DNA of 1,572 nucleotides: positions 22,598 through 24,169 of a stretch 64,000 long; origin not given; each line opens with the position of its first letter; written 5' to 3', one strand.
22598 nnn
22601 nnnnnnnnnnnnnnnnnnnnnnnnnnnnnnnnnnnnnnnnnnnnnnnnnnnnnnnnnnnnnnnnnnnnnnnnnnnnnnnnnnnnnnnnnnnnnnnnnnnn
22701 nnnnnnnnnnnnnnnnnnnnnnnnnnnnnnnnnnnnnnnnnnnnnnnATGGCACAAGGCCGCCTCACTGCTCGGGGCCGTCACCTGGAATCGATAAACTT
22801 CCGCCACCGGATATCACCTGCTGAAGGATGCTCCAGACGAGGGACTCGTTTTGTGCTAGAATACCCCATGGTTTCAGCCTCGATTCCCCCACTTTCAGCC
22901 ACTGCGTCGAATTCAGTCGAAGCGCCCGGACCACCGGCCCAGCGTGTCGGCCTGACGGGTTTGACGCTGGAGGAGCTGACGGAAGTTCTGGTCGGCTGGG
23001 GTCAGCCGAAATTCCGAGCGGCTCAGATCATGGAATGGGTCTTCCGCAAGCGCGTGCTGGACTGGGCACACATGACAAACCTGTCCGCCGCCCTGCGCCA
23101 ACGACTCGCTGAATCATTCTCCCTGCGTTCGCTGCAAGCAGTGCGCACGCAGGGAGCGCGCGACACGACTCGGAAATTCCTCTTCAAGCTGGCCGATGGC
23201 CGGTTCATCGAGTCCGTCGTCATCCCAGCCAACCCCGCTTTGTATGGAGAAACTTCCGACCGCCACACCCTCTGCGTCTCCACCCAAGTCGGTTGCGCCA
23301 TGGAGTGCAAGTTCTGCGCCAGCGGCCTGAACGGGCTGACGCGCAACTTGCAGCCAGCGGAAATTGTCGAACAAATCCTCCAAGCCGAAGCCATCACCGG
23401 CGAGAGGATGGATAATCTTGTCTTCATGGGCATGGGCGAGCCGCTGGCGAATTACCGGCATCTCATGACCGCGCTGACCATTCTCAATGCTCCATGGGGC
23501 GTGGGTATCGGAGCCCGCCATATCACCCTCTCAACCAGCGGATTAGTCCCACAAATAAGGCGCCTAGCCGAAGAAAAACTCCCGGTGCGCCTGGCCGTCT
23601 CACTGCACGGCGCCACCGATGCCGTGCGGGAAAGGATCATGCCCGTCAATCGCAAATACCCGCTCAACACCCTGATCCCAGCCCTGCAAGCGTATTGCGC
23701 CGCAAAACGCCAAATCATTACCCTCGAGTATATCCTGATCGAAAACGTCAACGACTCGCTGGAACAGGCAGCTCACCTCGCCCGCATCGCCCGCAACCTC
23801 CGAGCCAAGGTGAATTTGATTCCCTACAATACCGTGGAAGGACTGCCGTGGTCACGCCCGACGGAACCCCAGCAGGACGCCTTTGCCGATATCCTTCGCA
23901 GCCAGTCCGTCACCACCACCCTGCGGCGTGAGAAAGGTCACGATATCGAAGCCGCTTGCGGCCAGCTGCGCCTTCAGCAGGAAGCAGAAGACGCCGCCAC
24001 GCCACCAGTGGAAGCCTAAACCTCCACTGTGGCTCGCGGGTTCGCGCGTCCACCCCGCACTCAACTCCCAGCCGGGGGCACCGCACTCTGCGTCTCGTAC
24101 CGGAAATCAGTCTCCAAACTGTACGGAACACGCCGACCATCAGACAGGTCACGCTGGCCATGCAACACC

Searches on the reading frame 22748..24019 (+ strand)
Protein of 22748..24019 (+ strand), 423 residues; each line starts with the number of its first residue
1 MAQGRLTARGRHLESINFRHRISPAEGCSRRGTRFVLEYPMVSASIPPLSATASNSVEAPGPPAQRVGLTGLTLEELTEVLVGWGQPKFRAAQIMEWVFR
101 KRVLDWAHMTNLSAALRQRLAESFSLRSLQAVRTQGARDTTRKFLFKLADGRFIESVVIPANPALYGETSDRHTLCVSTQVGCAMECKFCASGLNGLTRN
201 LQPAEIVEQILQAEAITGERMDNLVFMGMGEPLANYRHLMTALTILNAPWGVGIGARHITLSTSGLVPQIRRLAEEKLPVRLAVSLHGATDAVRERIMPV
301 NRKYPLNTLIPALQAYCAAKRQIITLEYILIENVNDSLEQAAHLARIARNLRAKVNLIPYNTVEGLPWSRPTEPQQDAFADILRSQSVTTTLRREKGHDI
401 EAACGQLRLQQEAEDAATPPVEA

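Call 29: search_protein_families(library=pfam, proteins=[window:22748-24019:+], max_evalue=0.001)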
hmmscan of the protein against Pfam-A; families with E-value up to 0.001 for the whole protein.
window:22748-24019:+ (423 aa): 2 families
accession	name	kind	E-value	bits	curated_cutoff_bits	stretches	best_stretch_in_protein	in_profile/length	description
PF21016.3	RlmN_N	-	1.7e-16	60.2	24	1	69-124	3-58/60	Ribosomal RNA large subunit methyltransferase N-terminal domain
PF04055.27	Radical_SAM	-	2.9e-16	60.5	29.5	1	178-344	2-165/166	Radical SAM superfamily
